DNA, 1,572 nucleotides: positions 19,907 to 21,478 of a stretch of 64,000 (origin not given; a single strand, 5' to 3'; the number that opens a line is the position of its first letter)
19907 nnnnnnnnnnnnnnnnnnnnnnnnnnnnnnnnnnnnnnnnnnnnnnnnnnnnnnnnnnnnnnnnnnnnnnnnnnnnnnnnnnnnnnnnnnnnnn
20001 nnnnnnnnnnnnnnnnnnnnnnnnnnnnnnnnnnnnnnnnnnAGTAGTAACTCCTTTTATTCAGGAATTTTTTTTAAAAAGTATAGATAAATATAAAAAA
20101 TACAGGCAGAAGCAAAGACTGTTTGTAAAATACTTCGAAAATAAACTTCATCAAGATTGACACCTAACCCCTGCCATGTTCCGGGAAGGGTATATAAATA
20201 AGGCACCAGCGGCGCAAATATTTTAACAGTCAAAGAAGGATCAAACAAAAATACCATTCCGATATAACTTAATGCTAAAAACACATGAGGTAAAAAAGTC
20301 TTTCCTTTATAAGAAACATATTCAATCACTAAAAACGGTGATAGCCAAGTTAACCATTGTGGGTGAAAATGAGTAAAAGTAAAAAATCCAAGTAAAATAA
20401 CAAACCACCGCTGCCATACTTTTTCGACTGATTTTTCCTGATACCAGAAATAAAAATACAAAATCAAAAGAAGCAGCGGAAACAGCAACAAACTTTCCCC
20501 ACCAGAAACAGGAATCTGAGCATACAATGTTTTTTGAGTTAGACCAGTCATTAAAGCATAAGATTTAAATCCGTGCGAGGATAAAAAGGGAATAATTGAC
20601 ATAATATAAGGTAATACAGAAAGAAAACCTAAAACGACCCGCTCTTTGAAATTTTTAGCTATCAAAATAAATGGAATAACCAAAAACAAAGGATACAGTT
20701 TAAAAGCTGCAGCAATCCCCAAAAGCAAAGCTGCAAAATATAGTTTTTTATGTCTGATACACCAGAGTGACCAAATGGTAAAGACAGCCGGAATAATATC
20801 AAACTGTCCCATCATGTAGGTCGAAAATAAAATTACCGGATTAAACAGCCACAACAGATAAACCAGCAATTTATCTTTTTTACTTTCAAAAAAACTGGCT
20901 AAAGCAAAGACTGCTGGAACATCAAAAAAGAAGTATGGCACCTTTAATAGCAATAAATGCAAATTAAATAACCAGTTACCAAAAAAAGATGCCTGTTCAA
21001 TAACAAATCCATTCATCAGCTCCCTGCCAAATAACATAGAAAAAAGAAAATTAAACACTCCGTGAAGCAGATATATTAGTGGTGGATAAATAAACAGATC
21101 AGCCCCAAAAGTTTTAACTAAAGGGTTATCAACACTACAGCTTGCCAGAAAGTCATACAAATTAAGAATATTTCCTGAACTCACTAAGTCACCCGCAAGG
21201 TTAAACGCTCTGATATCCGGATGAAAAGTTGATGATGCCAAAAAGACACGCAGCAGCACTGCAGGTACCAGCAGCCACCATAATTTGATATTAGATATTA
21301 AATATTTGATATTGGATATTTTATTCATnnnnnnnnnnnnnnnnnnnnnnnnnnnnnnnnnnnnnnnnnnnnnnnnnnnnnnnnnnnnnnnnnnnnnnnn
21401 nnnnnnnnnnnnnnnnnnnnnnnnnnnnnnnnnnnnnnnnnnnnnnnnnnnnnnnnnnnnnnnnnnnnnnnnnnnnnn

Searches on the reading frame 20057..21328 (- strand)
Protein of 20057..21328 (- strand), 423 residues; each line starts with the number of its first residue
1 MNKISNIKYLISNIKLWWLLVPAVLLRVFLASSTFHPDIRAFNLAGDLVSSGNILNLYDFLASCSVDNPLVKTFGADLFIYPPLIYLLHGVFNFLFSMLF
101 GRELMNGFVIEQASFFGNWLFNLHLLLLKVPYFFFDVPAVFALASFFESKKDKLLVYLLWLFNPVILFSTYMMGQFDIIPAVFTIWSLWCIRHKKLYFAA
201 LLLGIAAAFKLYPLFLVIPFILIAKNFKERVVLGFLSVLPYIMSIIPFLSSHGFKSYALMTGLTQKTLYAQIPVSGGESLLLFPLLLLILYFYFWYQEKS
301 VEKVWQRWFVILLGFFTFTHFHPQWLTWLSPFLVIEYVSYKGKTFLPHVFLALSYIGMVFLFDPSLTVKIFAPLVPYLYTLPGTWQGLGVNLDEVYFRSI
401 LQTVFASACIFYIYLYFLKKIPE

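Call 3: search_protein_families(library=pfam, proteins=[window:20057-21328:-], max_evalue=0.01)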
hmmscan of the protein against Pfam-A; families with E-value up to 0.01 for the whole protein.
window:20057-21328:- (423 aa): 1 family
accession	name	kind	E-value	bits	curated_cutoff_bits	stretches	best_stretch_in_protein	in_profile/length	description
PF09594.16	GT87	-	4.1e-06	27.1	25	1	137-244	49-143/237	Glycosyltransferase family 87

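Call 39: search_protein_families(library=ncbifam, proteins=[window:20057-21328:-], max_evalue=0.001)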
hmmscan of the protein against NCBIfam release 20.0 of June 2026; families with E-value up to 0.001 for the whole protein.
window:20057-21328:- (423 aa): 0 families
